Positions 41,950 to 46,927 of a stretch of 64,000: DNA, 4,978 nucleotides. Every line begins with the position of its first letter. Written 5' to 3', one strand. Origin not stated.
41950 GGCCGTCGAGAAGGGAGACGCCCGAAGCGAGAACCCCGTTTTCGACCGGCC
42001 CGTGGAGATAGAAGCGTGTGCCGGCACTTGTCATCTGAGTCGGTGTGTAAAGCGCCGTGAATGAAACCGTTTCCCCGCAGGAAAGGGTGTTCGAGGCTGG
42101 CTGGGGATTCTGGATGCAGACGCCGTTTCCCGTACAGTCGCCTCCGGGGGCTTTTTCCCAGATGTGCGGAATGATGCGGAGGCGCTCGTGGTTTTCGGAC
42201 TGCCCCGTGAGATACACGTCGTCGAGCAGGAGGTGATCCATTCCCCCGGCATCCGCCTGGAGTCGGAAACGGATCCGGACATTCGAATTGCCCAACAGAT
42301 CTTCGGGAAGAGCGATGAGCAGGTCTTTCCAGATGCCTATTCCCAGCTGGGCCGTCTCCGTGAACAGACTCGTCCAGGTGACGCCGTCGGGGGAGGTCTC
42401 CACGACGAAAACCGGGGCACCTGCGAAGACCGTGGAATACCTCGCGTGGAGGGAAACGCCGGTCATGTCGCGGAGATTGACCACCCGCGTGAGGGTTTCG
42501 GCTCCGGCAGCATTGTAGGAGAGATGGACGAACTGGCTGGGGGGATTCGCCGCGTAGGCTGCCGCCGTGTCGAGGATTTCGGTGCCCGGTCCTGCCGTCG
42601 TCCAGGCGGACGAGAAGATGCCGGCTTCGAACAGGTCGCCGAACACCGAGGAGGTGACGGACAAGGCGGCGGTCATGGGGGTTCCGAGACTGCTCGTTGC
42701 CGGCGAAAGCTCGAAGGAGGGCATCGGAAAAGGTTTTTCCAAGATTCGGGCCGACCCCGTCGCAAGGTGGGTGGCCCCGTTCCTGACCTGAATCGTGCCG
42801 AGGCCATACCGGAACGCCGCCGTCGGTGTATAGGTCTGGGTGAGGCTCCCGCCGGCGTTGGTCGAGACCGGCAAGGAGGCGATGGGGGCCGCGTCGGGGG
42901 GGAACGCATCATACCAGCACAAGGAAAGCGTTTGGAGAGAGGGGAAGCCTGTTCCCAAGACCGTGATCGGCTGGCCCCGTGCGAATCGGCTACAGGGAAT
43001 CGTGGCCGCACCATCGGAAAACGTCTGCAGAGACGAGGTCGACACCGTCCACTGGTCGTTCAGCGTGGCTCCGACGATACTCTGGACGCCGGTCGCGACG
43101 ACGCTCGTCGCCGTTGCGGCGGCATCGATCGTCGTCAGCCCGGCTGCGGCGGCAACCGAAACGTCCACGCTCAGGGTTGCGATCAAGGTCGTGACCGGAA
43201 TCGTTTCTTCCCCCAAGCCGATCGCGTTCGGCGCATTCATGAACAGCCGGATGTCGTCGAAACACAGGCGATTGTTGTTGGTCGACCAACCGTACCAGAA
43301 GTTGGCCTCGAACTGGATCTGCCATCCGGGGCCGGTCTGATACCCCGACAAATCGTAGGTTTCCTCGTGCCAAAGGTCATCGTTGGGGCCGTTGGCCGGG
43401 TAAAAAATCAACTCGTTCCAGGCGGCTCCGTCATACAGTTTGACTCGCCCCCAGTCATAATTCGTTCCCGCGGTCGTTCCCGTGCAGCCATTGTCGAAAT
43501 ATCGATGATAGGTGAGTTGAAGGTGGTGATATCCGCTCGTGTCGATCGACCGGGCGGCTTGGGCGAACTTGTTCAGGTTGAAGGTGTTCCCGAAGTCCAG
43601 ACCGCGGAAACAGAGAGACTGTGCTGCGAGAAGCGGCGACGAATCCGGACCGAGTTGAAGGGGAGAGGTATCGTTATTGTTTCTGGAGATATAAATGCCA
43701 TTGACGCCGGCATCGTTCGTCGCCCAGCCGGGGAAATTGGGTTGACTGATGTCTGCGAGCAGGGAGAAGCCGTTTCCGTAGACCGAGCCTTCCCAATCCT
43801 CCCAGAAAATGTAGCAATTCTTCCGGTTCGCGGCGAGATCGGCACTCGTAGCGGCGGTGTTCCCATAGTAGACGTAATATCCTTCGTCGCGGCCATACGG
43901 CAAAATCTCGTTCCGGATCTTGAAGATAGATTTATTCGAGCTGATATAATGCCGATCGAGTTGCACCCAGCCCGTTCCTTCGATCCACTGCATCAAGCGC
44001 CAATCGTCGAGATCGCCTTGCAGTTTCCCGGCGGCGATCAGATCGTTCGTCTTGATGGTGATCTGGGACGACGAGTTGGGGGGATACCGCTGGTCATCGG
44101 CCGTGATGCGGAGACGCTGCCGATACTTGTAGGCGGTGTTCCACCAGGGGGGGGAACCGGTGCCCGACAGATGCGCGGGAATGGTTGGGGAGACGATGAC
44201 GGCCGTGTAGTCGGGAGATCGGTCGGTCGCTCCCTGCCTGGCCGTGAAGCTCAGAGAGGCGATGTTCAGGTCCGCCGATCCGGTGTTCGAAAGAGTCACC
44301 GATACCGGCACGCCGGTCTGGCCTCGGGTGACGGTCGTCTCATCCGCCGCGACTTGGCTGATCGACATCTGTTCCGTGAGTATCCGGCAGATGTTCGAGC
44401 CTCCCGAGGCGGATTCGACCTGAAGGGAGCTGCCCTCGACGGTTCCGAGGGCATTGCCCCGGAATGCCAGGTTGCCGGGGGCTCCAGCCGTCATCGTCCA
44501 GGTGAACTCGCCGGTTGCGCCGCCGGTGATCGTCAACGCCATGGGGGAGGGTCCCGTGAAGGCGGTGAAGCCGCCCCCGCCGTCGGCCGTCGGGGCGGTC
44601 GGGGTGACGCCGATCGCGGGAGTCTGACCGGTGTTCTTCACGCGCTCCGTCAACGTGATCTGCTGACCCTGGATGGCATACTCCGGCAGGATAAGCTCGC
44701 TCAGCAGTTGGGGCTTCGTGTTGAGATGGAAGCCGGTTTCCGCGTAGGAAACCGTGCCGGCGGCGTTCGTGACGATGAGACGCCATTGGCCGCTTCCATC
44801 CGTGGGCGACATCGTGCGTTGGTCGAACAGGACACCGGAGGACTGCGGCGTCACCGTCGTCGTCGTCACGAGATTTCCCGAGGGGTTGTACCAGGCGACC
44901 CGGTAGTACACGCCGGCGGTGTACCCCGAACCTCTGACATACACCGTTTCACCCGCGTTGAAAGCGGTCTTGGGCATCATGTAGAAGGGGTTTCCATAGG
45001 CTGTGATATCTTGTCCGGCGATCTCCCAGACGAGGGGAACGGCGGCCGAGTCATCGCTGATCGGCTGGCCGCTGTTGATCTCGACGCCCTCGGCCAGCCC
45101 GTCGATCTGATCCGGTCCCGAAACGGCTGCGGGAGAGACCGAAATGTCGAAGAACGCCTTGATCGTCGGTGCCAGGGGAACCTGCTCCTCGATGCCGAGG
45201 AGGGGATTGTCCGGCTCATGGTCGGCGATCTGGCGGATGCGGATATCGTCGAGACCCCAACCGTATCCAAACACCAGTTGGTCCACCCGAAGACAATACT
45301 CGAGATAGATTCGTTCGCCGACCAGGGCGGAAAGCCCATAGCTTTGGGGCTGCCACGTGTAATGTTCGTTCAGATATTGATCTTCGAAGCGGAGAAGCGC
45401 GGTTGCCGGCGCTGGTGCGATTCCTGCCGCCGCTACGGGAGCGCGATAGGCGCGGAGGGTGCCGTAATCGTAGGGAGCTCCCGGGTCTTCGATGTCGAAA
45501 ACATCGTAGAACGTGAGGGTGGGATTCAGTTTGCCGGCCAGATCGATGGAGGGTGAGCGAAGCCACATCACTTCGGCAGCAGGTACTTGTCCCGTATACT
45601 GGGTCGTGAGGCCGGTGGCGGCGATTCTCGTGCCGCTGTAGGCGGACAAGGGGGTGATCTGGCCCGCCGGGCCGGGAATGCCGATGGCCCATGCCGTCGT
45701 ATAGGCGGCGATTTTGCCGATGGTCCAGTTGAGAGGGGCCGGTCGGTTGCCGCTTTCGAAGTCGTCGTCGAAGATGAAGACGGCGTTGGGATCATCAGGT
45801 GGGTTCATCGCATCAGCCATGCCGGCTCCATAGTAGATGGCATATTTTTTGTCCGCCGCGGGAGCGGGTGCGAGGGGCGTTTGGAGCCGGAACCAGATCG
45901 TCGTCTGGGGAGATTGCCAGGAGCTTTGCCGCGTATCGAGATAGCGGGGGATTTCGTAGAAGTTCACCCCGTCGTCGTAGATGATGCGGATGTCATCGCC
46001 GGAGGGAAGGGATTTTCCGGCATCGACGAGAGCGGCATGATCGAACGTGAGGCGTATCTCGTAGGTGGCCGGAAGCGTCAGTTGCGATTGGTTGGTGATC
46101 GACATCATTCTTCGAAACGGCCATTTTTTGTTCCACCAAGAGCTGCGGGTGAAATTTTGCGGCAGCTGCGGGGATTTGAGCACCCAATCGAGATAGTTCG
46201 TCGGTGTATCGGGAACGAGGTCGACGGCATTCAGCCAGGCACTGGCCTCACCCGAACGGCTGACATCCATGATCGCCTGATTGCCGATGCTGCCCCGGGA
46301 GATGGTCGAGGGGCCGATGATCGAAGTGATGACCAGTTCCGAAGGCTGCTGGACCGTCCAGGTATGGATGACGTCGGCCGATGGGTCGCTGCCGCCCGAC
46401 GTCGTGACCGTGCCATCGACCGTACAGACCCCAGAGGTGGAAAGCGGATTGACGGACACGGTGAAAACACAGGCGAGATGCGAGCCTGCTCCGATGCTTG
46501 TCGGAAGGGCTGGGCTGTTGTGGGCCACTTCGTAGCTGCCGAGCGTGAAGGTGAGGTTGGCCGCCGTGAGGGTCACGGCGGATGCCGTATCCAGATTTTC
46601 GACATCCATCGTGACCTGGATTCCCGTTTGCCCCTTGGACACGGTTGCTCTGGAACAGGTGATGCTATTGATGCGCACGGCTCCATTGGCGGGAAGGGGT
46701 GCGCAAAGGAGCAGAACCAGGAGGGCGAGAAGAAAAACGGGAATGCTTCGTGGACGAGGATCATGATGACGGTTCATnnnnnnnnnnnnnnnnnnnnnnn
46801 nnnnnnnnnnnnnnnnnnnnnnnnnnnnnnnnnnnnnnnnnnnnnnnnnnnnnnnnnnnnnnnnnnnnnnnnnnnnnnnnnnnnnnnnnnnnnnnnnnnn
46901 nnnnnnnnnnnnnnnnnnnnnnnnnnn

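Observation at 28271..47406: Two convergent giant paralogous surface proteins with DUF2341-like + CARDB/Ig-like repeat arrays and dedicated small membrane/TPR partners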

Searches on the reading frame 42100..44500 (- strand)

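Call 67: search_protein_families(library=pfam, proteins=[window:42100-44500:-], max_evalue=1)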
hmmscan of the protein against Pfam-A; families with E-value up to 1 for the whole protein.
window:42100-44500:- (800 aa): 2 families
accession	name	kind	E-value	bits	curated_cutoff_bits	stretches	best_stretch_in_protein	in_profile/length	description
PF10102.14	DUF2341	-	0.12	13.3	23.4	1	188-239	26-74/84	Domain of unknown function (DUF2341)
PF11611.13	DUF4352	-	0.24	12.2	25.9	1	57-92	31-66/122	Domain of unknown function (DUF4352)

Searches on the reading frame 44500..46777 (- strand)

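Call 67: search_protein_families(library=pfam, proteins=[window:44500-46777:-], max_evalue=1)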
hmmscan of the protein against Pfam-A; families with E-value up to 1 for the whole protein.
window:44500-46777:- (759 aa): 2 families
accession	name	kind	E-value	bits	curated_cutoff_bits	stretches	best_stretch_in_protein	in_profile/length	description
PF10102.14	DUF2341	-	5.2e-05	24.1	23.4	1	260-352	2-82/84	Domain of unknown function (DUF2341)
PF01835.25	MG2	-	0.022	15.5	32.8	1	599-683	4-94/96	MG2 domain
